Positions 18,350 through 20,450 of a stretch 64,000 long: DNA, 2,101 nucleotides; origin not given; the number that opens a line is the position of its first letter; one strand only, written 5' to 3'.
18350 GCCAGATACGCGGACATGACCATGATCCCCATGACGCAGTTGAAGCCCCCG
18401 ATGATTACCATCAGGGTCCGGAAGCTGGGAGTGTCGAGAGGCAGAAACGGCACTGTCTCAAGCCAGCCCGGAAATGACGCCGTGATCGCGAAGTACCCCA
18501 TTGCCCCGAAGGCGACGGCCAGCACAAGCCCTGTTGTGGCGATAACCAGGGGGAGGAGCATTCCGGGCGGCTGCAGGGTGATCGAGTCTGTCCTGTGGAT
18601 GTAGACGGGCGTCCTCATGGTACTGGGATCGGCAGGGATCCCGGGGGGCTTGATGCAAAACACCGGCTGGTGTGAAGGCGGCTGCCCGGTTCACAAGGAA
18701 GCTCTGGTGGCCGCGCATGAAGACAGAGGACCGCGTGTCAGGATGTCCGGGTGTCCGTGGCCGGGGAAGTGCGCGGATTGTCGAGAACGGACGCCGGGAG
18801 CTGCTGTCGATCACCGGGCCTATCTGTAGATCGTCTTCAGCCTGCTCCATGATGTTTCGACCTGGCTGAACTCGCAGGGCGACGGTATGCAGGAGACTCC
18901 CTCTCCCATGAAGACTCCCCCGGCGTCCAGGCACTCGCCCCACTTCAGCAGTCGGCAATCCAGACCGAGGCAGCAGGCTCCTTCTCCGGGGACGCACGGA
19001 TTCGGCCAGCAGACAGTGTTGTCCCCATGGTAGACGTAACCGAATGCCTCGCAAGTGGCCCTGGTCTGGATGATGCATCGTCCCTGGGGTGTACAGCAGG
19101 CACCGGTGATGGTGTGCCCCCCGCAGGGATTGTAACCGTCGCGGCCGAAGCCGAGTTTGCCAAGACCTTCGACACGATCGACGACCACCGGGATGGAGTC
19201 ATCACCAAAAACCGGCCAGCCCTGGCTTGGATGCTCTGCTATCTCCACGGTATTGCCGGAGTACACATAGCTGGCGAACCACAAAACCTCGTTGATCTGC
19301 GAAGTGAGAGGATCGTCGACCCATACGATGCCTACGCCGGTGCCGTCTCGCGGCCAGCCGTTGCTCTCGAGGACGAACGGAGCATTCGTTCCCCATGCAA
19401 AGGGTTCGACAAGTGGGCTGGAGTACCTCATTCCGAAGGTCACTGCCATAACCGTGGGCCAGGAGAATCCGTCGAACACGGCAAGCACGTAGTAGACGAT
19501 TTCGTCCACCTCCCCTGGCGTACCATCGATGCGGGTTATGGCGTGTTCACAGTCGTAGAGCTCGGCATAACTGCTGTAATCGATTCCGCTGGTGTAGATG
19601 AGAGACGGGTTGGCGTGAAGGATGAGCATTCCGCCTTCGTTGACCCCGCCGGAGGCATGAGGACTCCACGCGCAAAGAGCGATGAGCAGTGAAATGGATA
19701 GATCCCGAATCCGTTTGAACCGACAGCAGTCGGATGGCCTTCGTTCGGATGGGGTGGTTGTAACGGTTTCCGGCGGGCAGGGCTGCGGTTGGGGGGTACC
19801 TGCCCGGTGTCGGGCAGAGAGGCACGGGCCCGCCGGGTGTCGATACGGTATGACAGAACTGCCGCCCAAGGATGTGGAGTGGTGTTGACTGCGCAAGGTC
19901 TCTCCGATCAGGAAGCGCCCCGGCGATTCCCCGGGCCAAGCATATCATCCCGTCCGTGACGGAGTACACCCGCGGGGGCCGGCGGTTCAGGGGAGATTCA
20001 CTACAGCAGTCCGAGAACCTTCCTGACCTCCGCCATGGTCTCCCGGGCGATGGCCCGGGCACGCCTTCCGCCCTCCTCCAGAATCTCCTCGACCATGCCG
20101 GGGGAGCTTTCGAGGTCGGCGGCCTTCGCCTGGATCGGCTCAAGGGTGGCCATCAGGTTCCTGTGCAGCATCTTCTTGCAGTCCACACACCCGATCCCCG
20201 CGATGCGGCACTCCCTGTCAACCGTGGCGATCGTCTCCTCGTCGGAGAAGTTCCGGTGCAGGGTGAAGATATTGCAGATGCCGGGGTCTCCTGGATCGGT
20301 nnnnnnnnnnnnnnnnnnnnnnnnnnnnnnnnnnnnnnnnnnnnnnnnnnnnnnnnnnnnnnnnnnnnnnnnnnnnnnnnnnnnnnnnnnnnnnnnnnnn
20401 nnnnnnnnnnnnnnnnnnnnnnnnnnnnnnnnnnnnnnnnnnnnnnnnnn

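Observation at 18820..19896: Cys-rich tandem-repeat protein with no canonical start codon before its signal-like segment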

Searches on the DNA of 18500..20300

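Call 30: search_rna_families(source=window, start=18500, end=20300, threshold=evalue, max_evalue=1)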
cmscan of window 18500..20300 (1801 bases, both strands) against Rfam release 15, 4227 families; matches with E-value up to 1: 0.
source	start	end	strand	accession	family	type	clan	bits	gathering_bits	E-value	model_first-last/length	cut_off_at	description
